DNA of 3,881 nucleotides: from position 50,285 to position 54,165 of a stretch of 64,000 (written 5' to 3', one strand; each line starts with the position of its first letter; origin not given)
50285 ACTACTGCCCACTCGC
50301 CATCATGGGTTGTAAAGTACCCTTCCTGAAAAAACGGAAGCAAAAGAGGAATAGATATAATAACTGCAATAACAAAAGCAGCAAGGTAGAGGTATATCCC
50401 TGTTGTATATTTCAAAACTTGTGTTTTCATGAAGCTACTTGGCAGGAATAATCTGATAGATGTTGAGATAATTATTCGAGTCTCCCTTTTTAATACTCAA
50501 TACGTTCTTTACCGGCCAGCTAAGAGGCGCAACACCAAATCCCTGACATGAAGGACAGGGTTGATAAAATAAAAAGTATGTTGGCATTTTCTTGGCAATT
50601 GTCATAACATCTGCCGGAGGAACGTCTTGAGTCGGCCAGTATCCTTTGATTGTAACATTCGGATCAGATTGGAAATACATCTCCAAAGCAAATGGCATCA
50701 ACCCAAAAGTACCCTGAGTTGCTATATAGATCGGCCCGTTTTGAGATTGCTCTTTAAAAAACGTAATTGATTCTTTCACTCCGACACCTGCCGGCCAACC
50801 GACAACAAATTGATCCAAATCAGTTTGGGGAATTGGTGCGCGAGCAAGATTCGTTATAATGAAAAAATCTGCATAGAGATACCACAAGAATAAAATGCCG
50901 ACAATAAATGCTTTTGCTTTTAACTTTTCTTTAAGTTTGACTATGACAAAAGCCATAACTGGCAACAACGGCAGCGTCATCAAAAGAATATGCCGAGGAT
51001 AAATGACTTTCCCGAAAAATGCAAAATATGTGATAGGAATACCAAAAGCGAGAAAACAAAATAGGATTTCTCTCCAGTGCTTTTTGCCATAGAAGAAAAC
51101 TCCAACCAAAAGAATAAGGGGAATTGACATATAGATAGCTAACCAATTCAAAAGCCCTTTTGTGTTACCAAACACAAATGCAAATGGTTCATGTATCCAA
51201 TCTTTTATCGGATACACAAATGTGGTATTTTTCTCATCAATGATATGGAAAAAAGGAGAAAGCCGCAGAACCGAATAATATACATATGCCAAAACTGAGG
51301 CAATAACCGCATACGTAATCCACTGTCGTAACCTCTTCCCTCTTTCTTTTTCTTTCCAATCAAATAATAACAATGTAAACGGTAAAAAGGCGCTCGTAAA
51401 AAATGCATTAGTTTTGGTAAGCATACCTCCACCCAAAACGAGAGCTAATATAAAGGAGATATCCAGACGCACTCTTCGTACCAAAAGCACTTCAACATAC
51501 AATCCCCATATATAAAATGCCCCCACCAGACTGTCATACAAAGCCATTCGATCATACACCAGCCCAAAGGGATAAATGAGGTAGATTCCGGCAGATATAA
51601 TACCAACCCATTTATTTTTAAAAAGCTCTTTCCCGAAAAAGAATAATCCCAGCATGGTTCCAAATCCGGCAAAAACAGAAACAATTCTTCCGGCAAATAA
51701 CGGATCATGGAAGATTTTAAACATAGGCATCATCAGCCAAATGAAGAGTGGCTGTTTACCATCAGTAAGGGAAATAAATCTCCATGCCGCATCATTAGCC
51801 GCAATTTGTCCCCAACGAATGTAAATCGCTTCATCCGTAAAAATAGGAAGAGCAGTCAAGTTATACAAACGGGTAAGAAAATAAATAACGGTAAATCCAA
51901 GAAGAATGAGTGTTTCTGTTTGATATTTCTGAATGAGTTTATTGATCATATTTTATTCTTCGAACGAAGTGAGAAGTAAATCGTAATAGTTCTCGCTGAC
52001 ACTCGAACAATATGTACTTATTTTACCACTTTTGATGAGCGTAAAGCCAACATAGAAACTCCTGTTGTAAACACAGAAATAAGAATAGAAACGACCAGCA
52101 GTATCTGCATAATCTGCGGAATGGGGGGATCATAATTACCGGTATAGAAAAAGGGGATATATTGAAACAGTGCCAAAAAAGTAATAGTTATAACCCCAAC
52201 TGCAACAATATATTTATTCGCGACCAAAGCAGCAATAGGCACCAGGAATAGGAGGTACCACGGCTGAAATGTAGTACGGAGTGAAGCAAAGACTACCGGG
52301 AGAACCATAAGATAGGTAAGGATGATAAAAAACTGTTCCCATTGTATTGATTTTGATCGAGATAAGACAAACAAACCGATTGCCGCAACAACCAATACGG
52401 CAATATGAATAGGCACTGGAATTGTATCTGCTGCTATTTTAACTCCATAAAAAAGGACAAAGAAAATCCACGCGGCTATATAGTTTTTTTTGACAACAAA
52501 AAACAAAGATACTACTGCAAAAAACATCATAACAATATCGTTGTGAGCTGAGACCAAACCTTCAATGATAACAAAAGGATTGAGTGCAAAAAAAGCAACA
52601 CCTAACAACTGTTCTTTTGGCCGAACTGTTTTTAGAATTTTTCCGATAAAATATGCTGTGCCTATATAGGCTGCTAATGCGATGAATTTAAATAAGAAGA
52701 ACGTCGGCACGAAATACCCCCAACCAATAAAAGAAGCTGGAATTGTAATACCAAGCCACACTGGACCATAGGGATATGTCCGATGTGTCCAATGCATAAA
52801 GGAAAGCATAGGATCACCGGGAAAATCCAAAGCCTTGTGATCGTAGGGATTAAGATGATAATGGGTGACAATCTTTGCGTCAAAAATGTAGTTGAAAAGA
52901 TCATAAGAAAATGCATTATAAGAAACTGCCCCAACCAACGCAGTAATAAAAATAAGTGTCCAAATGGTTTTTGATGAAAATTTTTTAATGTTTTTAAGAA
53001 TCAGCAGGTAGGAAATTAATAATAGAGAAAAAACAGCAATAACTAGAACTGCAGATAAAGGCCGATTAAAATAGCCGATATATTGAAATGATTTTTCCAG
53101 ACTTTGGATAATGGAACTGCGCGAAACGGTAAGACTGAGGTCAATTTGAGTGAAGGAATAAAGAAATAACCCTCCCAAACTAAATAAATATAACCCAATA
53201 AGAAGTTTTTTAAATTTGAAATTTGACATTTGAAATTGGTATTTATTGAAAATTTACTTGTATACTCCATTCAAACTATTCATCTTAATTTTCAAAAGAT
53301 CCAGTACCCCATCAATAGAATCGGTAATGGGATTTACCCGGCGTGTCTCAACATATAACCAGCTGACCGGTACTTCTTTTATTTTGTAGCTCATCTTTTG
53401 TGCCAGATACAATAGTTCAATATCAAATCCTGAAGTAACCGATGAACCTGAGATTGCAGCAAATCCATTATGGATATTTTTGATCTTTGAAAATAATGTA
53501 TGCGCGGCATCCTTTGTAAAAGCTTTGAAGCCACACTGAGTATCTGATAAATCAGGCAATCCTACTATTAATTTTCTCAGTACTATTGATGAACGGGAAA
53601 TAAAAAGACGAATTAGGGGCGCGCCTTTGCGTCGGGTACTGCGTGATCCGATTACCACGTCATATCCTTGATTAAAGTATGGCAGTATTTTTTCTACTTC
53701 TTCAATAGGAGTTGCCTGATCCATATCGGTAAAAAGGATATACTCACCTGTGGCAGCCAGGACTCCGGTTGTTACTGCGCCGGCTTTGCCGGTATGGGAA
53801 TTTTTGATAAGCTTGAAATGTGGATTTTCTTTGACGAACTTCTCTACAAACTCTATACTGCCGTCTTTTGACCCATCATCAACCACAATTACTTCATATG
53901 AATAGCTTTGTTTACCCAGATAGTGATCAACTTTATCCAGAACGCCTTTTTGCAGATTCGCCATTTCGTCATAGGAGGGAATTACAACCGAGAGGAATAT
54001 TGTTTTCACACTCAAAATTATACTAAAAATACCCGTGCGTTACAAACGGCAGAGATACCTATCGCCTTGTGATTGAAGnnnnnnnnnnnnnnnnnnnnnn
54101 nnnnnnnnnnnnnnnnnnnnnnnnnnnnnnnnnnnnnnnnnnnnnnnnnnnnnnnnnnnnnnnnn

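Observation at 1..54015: About 54-kb glycosylation supercluster with about 20 GT-C-like polytopic membrane transferase candidates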

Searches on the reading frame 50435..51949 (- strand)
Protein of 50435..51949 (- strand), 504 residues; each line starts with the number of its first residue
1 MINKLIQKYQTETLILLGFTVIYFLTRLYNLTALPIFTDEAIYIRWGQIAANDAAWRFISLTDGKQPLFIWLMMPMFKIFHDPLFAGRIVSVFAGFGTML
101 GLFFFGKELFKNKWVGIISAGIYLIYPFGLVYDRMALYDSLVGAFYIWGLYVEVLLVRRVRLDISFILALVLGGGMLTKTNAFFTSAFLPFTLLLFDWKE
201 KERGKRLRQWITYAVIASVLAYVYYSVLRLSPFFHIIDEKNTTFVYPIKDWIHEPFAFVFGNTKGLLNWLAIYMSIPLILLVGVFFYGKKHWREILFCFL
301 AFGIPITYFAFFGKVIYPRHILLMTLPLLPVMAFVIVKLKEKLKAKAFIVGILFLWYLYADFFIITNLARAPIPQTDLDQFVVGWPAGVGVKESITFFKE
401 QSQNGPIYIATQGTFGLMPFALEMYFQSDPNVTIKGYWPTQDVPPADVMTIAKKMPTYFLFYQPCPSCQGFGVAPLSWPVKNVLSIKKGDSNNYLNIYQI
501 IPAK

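Call 11: search_protein_families(library=pfam, max_evalue=0.01, proteins=[window:50435-51949:-])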
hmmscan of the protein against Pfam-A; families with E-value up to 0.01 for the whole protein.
window:50435-51949:- (504 aa): 1 family
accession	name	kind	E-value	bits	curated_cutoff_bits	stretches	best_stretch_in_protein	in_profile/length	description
PF13231.12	PMT_2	-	9.5e-12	45.8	26.1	1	67-223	4-154/160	Dolichyl-phosphate-mannose-protein mannosyltransferase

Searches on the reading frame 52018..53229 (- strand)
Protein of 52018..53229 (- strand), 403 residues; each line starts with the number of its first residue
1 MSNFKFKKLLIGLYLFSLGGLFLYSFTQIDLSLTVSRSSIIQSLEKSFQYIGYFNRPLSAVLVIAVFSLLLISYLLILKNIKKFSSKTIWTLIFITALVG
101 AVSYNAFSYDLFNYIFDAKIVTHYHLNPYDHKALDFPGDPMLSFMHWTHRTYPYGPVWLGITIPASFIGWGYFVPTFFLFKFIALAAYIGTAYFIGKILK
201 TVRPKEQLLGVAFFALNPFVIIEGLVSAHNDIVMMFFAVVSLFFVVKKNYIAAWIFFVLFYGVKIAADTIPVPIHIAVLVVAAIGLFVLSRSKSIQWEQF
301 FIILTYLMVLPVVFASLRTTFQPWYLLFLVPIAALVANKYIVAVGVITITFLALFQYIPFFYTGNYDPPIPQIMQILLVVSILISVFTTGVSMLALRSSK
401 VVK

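Call 12: search_protein_families(library=pfam, max_evalue=0.01, proteins=[window:52018-53229:-])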
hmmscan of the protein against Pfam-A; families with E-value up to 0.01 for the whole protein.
window:52018-53229:- (403 aa): 0 families

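Call 15: search_protein_families(library=ncbifam, max_evalue=0.1, proteins=[window:52018-53229:-])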
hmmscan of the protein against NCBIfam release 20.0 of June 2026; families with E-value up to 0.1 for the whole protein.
window:52018-53229:- (403 aa): 0 families

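Call 68: search_solved_structures(query=A5, max_evalue=5)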
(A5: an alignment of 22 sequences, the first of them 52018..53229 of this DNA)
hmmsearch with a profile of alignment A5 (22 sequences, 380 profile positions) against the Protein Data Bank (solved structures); distinct sequences matched with E-value up to 5: 1.
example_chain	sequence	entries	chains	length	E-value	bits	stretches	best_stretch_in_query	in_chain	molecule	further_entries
5jyd_A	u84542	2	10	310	2.8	10.1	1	129-171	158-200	Short chain dehydrogenase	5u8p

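Call 70: search_protein_families(library=pfam, alignment_id=A5, max_evalue=0.01)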
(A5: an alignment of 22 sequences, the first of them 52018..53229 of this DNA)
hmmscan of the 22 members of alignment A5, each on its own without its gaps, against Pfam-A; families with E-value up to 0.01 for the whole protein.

A. member 1, window:52018-53229:- (403 aa): 0 families

B. families by the number of members that match (of 22 scanned): 4 families
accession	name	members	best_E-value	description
PF09594.16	GT87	3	4e-05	Glycosyltransferase family 87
PF14897.12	EpsG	1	0.0014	EpsG family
PF13567.11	DUF4131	1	0.0049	Domain of unknown function (DUF4131)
PF13231.12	PMT_2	1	0.0066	Dolichyl-phosphate-mannose-protein mannosyltransferase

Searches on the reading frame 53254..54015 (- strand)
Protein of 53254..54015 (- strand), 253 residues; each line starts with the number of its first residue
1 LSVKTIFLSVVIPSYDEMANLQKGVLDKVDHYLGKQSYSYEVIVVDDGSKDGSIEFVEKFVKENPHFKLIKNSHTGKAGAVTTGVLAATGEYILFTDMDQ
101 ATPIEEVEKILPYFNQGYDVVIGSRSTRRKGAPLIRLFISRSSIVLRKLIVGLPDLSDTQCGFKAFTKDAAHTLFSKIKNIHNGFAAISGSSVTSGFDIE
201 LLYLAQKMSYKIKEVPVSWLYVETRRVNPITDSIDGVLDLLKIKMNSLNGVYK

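Call 12: search_protein_families(library=pfam, max_evalue=0.01, proteins=[window:53254-54015:-])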
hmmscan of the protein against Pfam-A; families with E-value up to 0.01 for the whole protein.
window:53254-54015:- (253 aa): 3 families
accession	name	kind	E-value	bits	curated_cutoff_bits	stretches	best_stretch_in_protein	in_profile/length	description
PF00535.33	Glycos_transf_2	-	1.2e-27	97.3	23.3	1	9-170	1-163/168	Glycosyl transferase family 2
PF10111.15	Glyco_tranf_2_2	-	9.9e-08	32.2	27.3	1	9-111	1-103/276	Glycosyltransferase like family 2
PF13641.12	Glyco_tranf_2_3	-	7.5e-06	26.6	27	1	8-128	3-126/230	Glycosyltransferase like family 2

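Call 16: search_protein_families(library=ncbifam, max_evalue=0.01, proteins=[window:53254-54015:-])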
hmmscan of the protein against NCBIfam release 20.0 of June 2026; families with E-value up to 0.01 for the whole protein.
window:53254-54015:- (253 aa): 24 families
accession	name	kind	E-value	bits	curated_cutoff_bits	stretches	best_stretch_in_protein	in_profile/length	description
NF047588.1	GlcsyltransPgfSStrep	equivalog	9.7e-20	71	500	1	8-176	3-169/308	glycosyltransferase PgfS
NF041875.1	EPS_EpsD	equivalog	1.9e-17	63.7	370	1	8-124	1-115/325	exopolysaccharide biosynthesis glycosyltransferase EpsD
NF007482.0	PRK10073.1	equivalog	3e-16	59.3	423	1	4-101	4-97/334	glycosyltransferase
NF007986.1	PRK10714.1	equivalog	4.5e-16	58.8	529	1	8-170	8-168/316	undecaprenyl-phosphate 4-deoxy-4-formamido-L-arabinose transferase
TIGR03937.1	PgaC_IcaA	equivalog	1.5e-14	53.8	422.3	1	7-101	46-137/407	poly-beta-1,6-N-acetyl-D-glucosamine synthase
NF041391.1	DPhHxTase_Halo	equivalog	3.2e-12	45.9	375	1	14-218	3-182/213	dolichyl-phosphate hexose transferase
NF050050.1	ProtGlycPglI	equivalog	3.4e-12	46.3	500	1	7-130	3-124/306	GalNAc(5)-diNAcBac-PP-undecaprenol beta-1,3-glucosyltransferase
TIGR04182.1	glyco_TIGR04182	equivalog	4.8e-12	45.9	325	1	9-240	3-214/293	S-layer glycoprotein N-glycosyltransferase AglJ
TIGR04283.1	glyco_like_mftF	equivalog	3.2e-11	43.2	182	1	8-115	1-98/221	TIGR04283 family arsenosugar biosynthesis glycosyltransferase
NF038302.1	EPS_HpsE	equivalog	4.3e-11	42.4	300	1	8-106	3-103/307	hormogonium polysaccharide biosynthesis glycosyltransferase HpsE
NF058614.1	PPMAGASynPpgS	equivalog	3.1e-09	36.6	370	1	10-225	4-202/226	polyprenyl-phospho-N-acetylgalactosaminyl synthase PpgS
TIGR03965.1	mycofact_glyco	equivalog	1.5e-08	34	280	1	9-125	77-190/467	mycofactocin biosynthesis glycosyltransferase MftF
NF047683.1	TeichurnBiosyTuaG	equivalog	2.2e-08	34.1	400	1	4-115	4-112/252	teichuronic acid biosynthesis protein TuaG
NF053739.1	GlytfEpsEBac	equivalog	1.3e-07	30.9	450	1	20-121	11-116/265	glycosyltransferase EpsE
TIGR04009.1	wcaE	equivalog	2e-07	30.6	369.2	1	8-97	3-90/248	colanic acid biosynthesis glycosyltransferase WcaE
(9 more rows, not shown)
